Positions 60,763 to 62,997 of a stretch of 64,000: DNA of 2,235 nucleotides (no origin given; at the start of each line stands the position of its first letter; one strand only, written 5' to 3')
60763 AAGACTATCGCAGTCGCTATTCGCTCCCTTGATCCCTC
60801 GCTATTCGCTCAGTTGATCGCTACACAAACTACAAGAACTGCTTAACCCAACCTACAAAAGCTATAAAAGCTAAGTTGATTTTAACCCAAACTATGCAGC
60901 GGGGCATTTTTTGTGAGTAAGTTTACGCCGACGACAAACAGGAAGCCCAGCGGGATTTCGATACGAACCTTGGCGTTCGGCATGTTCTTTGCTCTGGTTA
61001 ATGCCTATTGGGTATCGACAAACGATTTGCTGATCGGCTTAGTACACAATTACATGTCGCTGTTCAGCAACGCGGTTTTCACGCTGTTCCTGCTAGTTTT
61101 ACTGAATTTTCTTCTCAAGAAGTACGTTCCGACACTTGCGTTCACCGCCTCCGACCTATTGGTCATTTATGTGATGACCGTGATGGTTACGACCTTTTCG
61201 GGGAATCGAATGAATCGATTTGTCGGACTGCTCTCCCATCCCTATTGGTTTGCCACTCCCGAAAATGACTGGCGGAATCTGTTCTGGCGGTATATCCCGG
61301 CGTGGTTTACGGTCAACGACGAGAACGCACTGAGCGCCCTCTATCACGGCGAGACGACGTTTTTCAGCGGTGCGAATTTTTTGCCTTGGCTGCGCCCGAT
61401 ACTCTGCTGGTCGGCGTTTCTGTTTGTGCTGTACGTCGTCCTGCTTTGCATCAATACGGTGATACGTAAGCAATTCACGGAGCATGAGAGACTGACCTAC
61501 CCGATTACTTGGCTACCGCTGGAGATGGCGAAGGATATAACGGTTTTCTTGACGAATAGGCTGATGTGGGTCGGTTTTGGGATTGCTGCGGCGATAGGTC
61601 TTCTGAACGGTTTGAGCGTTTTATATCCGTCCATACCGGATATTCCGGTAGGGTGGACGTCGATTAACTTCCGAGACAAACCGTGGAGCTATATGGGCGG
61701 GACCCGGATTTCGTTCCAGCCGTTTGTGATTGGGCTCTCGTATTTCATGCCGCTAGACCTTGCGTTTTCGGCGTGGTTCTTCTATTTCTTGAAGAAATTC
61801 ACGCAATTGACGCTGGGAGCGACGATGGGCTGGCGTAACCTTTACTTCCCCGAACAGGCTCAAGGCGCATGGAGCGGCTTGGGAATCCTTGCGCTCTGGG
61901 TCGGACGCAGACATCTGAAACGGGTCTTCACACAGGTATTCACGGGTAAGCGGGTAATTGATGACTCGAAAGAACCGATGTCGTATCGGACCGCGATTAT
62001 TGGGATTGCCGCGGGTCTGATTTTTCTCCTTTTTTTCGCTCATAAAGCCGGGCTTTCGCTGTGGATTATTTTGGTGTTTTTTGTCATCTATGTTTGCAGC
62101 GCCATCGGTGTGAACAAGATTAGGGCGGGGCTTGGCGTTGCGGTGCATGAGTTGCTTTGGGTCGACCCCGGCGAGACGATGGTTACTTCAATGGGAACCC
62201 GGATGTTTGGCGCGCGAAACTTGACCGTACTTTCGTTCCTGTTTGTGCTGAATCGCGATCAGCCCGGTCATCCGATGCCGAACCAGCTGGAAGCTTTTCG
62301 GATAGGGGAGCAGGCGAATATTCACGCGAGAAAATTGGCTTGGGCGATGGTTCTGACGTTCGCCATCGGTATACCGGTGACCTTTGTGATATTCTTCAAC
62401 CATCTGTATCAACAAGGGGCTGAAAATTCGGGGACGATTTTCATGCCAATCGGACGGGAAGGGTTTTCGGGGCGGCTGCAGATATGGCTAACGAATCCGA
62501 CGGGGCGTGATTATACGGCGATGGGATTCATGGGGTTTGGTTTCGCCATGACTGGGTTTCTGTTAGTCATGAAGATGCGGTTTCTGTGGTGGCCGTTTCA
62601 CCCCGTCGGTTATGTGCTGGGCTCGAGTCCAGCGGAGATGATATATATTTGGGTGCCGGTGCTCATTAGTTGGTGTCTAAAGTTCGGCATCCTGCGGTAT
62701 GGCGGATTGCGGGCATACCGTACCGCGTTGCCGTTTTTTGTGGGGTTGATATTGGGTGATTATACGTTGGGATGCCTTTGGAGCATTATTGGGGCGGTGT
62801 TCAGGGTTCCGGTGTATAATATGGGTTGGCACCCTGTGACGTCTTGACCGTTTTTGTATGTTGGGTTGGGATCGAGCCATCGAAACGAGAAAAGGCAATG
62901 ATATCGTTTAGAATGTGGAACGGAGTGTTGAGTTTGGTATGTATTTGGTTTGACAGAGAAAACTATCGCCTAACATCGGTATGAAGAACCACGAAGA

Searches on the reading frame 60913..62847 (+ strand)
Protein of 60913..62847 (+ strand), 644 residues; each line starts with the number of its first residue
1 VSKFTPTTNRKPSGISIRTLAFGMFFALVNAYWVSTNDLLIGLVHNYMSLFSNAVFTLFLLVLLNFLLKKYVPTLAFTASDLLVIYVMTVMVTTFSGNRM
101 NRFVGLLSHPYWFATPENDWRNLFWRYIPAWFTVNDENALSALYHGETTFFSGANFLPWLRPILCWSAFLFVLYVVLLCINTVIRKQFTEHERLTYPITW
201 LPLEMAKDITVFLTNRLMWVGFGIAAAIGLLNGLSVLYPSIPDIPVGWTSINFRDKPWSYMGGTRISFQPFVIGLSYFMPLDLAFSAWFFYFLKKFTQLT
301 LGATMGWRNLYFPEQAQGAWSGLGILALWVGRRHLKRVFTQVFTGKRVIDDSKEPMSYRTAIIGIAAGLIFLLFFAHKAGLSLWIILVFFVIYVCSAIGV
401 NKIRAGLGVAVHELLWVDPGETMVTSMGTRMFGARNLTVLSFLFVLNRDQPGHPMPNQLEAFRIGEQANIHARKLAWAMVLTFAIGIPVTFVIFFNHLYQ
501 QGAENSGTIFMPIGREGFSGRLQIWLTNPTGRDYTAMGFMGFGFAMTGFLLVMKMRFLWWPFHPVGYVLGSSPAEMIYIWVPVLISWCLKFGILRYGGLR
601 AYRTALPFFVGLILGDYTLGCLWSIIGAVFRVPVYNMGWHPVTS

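Call 11: search_protein_families(library=pfam, proteins=[window:60913-62847:+], max_evalue=0.01)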
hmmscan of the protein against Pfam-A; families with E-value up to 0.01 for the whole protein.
window:60913-62847:+ (644 aa): 2 families
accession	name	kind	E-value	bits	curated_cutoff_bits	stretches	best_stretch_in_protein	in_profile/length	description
PF20581.3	DUF6785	-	4.5e-145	484.4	25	1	17-502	2-498/498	Family of unknown function (DUF6785)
PF20580.3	DUF6784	-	2.5e-33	114.7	26.4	1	538-636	2-99/101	Domain of unknown function (DUF6784)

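Call 13: find_encoding_contigs(protein=window:60913-62847:+, flank=10000, max_places=10)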
Protein window:60913-62847:+ (644 aa): no gene with exactly this product is on record in the collection.

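Call 21: find_homologous_proteins(query=window:60913-62844:+, max_evalue=1e-20)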
Query window:60913-62844:+ (644 aa): 588 proteins with E <= 1e-20 among 8000 candidates; the best 120 are listed.
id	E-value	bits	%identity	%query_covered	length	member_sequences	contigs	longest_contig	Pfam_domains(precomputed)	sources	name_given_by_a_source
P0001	0.0e+0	1343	90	100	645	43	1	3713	PF20580.4,PF20581.4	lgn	-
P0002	0.0e+0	1033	68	100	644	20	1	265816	PF20580.4,PF20581.4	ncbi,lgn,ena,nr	ncbi:MAG: hypothetical protein OXP71_15155 [Candidatus Poribacteria bacterium]|nr:hypothetical prote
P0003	0.0e+0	1029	69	100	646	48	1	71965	PF20580.4,PF20581.4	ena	-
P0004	0.0e+0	1024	68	100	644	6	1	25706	PF20580.4,PF20581.4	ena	-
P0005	0.0e+0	1019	69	100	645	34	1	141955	PF20580.4,PF20581.4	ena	-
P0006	3.6e-297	1006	66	100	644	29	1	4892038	PF20580.4,PF20581.4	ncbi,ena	-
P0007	8.3e-296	1001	67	100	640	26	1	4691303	PF20580.4,PF20581.4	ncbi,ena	-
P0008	5.4e-294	995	66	99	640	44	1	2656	PF20580.4,PF20581.4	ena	-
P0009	6.8e-294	995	67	100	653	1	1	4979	PF20580.4,PF20581.4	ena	-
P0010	2.3e-293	993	67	99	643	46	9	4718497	PF20580.4,PF20581.4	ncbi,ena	-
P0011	5.2e-284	962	64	99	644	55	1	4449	PF20580.4,PF20581.4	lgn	-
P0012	9.7e-280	948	65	99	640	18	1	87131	PF20580.4,PF20581.4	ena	-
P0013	3.4e-275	933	63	99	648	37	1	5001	PF20580.4,PF20581.4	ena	-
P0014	1.0e-259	882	59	100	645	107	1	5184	PF20580.4,PF20581.4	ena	-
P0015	2.6e-230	785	55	98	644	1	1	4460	PF20580.4,PF20581.4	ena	-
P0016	1.7e-216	739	60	83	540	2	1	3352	PF20580.4,PF20581.4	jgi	-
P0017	5.0e-211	721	52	99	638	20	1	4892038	PF20580.4,PF20581.4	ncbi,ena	-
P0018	4.1e-210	718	51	99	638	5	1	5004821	PF20580.4,PF20581.4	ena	-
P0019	2.7e-209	715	51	99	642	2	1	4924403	PF20580.4,PF20581.4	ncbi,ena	-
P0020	2.8e-206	706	50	99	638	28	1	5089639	PF20580.4,PF20581.4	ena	-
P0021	1.0e-205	704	51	99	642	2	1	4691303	PF20580.4,PF20581.4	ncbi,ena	-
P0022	1.6e-205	703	51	99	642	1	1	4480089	PF20580.4,PF20581.4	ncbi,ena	-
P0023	2.4e-203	696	50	99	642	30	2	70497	PF20580.4,PF20581.4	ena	-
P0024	2.0e-201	689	50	98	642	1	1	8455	PF20580.4,PF20581.4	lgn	-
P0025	2.1e-201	689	50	98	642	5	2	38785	PF20580.4,PF20581.4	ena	-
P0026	2.3e-201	689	50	98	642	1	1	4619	PF20580.4,PF20581.4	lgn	-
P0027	2.8e-201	689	50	98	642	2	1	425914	PF20580.4,PF20581.4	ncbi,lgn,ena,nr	ncbi:MAG: hypothetical protein OXP71_06380 [Candidatus Poribacteria bacterium]|nr:hypothetical prote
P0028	5.7e-200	685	51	99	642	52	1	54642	PF20580.4,PF20581.4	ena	-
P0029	4.7e-195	668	50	98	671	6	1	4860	PF20580.4,PF20581.4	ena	-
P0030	2.9e-194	666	50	99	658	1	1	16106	PF20580.4,PF20581.4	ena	-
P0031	2.2e-193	663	49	98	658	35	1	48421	PF20580.4,PF20581.4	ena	-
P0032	6.4e-192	658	50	98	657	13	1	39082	PF20580.4,PF20581.4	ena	-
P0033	1.1e-191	657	49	98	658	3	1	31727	PF20580.4,PF20581.4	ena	-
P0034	4.5e-186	639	49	97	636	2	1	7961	PF20580.4,PF20581.4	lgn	-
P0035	2.4e-185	636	48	97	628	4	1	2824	PF20580.4,PF20581.4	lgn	-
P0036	5.0e-185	635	47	97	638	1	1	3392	PF20580.4,PF20581.4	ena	-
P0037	1.4e-181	624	46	97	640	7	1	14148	PF20580.4,PF20581.4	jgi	-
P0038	3.0e-181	623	45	98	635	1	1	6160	PF20580.4,PF20581.4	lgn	-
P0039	3.8e-178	613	45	97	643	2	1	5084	PF20580.4,PF20581.4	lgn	-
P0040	9.8e-178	611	45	98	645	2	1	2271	PF20580.4,PF20581.4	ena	-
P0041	7.7e-175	602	69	59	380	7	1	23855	PF20580.4,PF20581.4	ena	-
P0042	5.4e-173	596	46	96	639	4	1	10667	PF20580.4,PF20581.4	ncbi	-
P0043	9.7e-173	595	46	98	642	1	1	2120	PF20580.4,PF20581.4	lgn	-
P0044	2.9e-172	593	45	98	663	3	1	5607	PF20580.4,PF20581.4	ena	-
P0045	9.9e-172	591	46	97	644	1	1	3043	PF20580.4,PF20581.4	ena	-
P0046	1.6e-171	591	45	98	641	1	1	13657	PF20580.4,PF20581.4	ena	-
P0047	1.9e-171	590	46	97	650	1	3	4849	PF20580.4,PF20581.4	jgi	jgi:hypothetical protein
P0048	2.4e-170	587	44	98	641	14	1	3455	PF20580.4,PF20581.4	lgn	-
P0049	2.4e-169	583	44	98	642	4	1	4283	PF20580.4,PF20581.4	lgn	-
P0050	8.6e-167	575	46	95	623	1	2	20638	PF20580.4,PF20581.4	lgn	-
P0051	1.4e-165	571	44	94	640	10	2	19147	PF20580.4,PF20581.4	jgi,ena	-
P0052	1.6e-165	571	43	99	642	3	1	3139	PF20580.4,PF20581.4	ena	-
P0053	2.7e-165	570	43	98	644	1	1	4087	PF20580.4,PF20581.4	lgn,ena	-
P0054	2.4e-164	567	43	97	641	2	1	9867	PF20580.4,PF20581.4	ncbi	-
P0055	2.8e-164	567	44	94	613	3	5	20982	PF20580.4,PF20581.4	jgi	-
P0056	2.7e-163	563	44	98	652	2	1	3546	PF20580.4,PF20581.4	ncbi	-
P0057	4.1e-163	563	43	98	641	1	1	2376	PF20580.4,PF20581.4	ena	-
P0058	3.2e-162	560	43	97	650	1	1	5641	PF20580.4,PF20581.4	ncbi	-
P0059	3.3e-161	557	43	98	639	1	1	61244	PF20580.4,PF20581.4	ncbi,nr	ncbi:hypothetical protein GF312_21260 [Candidatus Poribacteria bacterium]|nr:hypothetical protein [C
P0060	4.1e-161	556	43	97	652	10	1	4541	PF20580.4,PF20581.4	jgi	-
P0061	2.5e-160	554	42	97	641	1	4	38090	PF20580.4,PF20581.4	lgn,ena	-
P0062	4.9e-160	553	44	97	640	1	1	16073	PF20580.4,PF20581.4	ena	-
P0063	5.4e-160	553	59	64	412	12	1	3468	PF20581.4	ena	-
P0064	6.3e-160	552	43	97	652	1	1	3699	PF20580.4,PF20581.4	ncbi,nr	ncbi:hypothetical protein GF312_13105 [Candidatus Poribacteria bacterium]|nr:hypothetical protein [C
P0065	7.9e-160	552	42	98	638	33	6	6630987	PF20580.4,PF20581.4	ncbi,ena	-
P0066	1.1e-159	552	43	97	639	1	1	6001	PF20580.4,PF20581.4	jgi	-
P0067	1.7e-159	551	43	97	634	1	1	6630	PF20580.4,PF20581.4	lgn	-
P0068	2.4e-159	550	41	98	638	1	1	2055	PF20580.4,PF20581.4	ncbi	-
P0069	3.3e-159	550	42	98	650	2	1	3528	PF20580.4,PF20581.4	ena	-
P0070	4.6e-159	549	41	98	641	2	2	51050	PF20580.4,PF20581.4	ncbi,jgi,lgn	jgi:hypothetical protein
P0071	5.0e-159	549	42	97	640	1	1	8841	PF20580.4,PF20581.4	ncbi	-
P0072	1.2e-158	548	42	97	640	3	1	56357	PF20580.4,PF20581.4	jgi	-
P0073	6.1e-158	546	43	97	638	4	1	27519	PF20580.4,PF20581.4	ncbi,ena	-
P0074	1.0e-157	545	43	97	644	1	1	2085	PF20580.4,PF20581.4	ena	-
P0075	5.4e-157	543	42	98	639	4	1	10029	PF20580.4,PF20581.4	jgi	-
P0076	6.8e-157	542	44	91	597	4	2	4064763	PF20580.4,PF20581.4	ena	-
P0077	1.3e-156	541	42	97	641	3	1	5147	PF20580.4,PF20581.4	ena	-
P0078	1.7e-156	541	40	98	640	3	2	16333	PF20580.4,PF20581.4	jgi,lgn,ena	jgi:hypothetical protein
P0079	5.3e-156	539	43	97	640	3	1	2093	PF20580.4,PF20581.4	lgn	-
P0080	7.9e-156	539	43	98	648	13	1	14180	PF20580.4,PF20581.4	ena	-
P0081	1.7e-155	538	41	98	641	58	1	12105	PF20580.4,PF20581.4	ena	-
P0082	2.5e-155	537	41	98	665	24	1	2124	PF20580.4,PF20581.4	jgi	jgi:hypothetical protein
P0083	4.6e-155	536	43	98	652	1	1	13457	PF20580.4,PF20581.4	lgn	-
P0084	1.0e-154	535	42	98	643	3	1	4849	PF20580.4,PF20581.4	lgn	-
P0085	1.3e-154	535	43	98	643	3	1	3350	PF20580.4,PF20581.4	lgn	-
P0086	2.1e-154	534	42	98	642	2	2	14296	PF20580.4,PF20581.4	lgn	-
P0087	1.0e-153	532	42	97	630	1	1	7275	PF20580.4,PF20581.4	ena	-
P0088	1.2e-153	532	41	98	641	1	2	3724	PF20580.4,PF20581.4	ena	-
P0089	2.3e-153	531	42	98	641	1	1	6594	PF20580.4,PF20581.4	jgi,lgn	-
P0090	4.6e-153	530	41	98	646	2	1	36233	PF20580.4,PF20581.4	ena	-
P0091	5.0e-153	530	42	97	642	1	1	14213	PF20580.4,PF20581.4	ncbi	ncbi:DUF6785 family protein [Candidatus Poribacteria bacterium]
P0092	8.2e-153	529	42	96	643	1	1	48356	PF20580.4,PF20581.4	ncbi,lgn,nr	ncbi:hypothetical protein JT359_17140 [Candidatus Poribacteria bacterium]|nr:hypothetical protein [C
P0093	8.8e-153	529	42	96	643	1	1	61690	PF20580.4,PF20581.4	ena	-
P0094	1.2e-152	528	42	99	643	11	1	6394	PF20580.4,PF20581.4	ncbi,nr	ncbi:hypothetical protein H8E77_32360 [bacterium]|nr:hypothetical protein [bacterium]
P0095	1.4e-152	528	41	97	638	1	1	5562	PF20580.4,PF20581.4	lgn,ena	-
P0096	2.0e-152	528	42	98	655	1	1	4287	PF20580.4,PF20581.4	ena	-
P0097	3.0e-152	527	42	98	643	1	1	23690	PF20580.4,PF20581.4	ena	-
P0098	3.2e-152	527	42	97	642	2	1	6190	PF20580.4,PF20581.4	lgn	-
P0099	3.7e-152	527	42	94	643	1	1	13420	PF20580.4,PF20581.4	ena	-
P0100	4.0e-152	527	42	94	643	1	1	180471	PF20580.4,PF20581.4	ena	-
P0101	4.0e-152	527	43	93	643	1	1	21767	PF20580.4,PF20581.4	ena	-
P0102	5.7e-152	526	41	98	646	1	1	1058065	PF20580.4,PF20581.4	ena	-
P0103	7.1e-152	526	41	97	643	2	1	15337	PF20580.4,PF20581.4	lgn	-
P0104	9.9e-152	525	42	98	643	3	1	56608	PF20580.4,PF20581.4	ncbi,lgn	-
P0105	1.4e-151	525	42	98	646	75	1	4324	PF20580.4,PF20581.4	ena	-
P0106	2.1e-151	524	42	98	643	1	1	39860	PF20580.4,PF20581.4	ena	-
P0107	4.8e-151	523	42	98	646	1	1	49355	PF20580.4,PF20581.4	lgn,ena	-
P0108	5.0e-151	523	41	98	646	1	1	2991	PF20580.4,PF20581.4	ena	-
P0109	8.4e-151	522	41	98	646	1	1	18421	PF20580.4,PF20581.4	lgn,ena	-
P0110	8.7e-151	522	42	95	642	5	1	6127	PF20580.4,PF20581.4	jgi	-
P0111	1.2e-150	522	41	98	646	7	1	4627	PF20580.4,PF20581.4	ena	-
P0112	1.4e-150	521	42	97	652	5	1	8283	PF20580.4,PF20581.4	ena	-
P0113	1.5e-150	521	41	98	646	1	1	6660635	PF20580.4,PF20581.4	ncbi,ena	-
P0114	2.3e-150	521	41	98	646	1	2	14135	PF20580.4,PF20581.4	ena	-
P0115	2.5e-150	521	41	98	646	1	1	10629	PF20580.4,PF20581.4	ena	-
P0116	1.1e-149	519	42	94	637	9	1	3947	PF20580.4,PF20581.4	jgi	jgi:hypothetical protein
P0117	2.7e-149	517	41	97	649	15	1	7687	PF20580.4,PF20581.4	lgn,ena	-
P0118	3.1e-149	517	42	93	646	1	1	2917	PF20580.4,PF20581.4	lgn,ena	-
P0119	6.9e-149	516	42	97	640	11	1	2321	PF20580.4,PF20581.4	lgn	-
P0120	1.6e-148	515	41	98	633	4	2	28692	PF20580.4,PF20581.4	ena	-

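Call 23: find_encoding_contigs(protein=P0012, flank=6000, max_places=10)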
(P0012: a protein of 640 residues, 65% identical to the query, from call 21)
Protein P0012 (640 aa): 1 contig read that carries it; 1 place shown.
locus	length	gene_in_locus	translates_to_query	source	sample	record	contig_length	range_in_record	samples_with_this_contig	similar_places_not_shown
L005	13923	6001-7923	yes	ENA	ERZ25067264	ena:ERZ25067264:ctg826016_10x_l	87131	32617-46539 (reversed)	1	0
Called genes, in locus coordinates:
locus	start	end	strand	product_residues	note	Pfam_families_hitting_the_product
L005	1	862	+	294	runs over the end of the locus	PF01476:LysM (weak)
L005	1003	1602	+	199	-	-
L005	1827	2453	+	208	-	PF01066:CDP-OH_P_transf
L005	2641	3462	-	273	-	-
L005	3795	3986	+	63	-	-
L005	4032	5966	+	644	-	PF20581:DUF6785, PF20580:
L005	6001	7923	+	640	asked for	PF20581:DUF6785, PF20580:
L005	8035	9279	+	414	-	PF00372:Hemocyanin_M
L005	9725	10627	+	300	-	PF05721:PhyH (faint)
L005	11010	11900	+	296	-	PF13385:Laminin_G_3 (weak)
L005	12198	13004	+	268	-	-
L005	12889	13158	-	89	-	-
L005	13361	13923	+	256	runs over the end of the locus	-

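Call 24: find_encoding_contigs(protein=P0001, flank=6000, max_places=10)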
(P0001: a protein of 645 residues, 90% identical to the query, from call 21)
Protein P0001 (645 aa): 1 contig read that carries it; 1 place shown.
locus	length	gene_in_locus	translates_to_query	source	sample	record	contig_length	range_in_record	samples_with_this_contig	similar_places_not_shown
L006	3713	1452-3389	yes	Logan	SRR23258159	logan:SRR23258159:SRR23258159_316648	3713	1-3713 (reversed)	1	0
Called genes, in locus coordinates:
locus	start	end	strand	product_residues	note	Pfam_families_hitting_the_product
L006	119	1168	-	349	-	-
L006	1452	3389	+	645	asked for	PF20581:DUF6785, PF20580:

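Call 32: list_cluster_members(proteins=[P0012, P0001])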
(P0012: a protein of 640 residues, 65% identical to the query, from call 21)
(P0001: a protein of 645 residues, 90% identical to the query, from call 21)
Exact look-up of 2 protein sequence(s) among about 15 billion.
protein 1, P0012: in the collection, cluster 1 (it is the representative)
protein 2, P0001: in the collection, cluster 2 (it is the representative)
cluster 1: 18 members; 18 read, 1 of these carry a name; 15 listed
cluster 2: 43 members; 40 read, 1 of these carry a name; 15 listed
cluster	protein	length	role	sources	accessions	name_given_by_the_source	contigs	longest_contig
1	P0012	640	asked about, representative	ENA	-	-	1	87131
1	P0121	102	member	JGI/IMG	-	hypothetical protein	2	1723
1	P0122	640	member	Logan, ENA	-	-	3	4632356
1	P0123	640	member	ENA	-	-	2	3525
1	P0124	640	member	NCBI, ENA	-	-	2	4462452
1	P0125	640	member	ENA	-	-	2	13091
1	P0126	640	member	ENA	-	-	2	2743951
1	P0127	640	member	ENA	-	-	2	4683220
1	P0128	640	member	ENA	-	-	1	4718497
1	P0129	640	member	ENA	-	-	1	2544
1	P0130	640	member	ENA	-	-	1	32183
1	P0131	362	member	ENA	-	-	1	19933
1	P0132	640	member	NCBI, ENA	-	-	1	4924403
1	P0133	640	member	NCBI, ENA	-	-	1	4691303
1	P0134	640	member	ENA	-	-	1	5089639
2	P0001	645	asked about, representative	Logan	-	-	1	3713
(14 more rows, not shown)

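Call 33: find_encoding_contigs(protein=P0122, flank=5000, max_places=10)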
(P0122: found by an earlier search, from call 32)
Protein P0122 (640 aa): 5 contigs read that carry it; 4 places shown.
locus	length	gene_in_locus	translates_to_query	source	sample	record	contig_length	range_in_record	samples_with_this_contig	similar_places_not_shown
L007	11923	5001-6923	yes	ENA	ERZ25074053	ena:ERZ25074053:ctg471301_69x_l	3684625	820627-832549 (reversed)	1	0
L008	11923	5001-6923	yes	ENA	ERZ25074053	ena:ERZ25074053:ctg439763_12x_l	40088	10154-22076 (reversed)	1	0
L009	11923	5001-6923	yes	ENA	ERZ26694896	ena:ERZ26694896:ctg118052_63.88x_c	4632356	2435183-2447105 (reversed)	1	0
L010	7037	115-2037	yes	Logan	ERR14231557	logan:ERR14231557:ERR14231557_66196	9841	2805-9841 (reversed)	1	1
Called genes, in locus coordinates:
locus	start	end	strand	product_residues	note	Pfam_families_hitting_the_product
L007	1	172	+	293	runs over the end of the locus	PF01476:LysM (faint)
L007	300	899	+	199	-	-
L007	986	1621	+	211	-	PF01066:CDP-OH_P_transf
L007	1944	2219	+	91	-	-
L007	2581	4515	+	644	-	PF20581:DUF6785, PF20580:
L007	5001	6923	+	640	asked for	PF20581:DUF6785, PF20580:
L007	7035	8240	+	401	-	PF00372:Hemocyanin_M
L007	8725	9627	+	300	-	-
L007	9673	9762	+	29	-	-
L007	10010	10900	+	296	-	PF13385:Laminin_G_3 (weak)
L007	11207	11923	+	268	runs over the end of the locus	-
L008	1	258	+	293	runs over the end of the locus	PF01476:LysM (faint)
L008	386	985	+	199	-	-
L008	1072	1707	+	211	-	PF01066:CDP-OH_P_transf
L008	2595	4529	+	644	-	PF20581:DUF6785, PF20580:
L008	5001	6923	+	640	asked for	PF20581:DUF6785, PF20580:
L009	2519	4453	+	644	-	PF20581:DUF6785, PF20580:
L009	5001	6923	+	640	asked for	PF20581:DUF6785, PF20580:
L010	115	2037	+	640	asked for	PF20581:DUF6785, PF20580:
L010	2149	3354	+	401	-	PF00372:Hemocyanin_M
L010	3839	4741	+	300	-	-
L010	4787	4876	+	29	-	-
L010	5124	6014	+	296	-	PF13385:Laminin_G_3 (weak)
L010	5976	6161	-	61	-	-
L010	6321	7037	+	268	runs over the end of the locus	-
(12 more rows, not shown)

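Call 35: find_encoding_contigs(protein=P0124, flank=4000, max_places=10)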
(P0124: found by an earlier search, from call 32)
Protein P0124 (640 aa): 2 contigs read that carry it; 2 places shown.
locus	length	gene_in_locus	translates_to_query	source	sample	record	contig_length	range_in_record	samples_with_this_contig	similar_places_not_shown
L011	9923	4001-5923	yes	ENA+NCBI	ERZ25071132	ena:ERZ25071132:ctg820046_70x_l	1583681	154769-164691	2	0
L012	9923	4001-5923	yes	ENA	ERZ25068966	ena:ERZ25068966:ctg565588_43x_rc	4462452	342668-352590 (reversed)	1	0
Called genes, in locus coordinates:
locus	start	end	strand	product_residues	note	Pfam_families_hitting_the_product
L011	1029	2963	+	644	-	PF20581:DUF6785, PF20580:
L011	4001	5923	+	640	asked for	PF20581:DUF6785, PF20580:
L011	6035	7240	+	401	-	PF00372:Hemocyanin_M (weak)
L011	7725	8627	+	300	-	-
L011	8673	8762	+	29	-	-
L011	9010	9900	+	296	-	PF13385:Laminin_G_3 (weak)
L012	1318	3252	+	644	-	PF20581:DUF6785, PF20580:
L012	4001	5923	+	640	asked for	PF20581:DUF6785, PF20580:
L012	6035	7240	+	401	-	PF00372:Hemocyanin_M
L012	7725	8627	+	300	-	-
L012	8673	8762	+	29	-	-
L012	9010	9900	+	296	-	PF13385:Laminin_G_3 (weak)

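Call 36: find_encoding_contigs(protein=P0127, flank=4000, max_places=10)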
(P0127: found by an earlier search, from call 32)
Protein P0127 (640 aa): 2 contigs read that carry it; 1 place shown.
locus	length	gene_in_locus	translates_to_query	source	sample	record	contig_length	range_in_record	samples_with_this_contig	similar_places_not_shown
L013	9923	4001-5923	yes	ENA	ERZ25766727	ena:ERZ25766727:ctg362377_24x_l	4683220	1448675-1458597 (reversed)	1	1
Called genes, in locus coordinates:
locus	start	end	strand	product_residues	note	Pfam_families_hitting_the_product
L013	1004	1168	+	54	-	-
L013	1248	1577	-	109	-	-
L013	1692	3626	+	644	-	PF20581:DUF6785, PF20580:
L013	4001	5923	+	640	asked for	PF20581:DUF6785, PF20580:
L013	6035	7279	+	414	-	PF00372:Hemocyanin_M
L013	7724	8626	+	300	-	PF05721:PhyH (faint)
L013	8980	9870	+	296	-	PF13385:Laminin_G_3 (weak)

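Call 37: find_encoding_contigs(protein=P0132, flank=4000, max_places=10)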
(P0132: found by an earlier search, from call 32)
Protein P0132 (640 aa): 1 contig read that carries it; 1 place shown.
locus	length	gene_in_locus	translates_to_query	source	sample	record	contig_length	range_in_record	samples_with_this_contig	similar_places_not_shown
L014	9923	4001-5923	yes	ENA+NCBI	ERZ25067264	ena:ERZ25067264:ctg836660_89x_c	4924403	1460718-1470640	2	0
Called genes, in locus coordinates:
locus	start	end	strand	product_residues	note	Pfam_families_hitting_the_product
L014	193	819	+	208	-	PF01066:CDP-OH_P_transf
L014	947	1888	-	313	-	-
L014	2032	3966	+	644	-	PF20581:DUF6785, PF20580:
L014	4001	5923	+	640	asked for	PF20581:DUF6785, PF20580:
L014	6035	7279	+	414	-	PF00372:Hemocyanin_M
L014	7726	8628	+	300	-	PF05721:PhyH (faint)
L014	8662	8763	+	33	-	-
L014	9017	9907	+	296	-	PF13385:Laminin_G_3 (weak)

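Call 38: find_encoding_contigs(protein=P0134, flank=4000, max_places=10)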
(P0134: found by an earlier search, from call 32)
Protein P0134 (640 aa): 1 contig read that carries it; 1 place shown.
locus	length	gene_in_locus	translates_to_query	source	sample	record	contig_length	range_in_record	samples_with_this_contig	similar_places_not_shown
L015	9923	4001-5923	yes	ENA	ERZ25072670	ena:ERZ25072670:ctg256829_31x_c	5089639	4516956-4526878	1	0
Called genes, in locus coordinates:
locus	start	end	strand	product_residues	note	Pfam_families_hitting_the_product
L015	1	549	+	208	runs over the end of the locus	PF01066:CDP-OH_P_transf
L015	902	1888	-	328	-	-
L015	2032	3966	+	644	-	PF20581:DUF6785, PF20580:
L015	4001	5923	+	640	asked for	PF20581:DUF6785, PF20580:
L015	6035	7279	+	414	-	PF00372:Hemocyanin_M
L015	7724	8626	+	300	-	PF05721:PhyH (faint)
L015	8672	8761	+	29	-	-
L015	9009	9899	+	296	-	PF13385:Laminin_G_3 (weak)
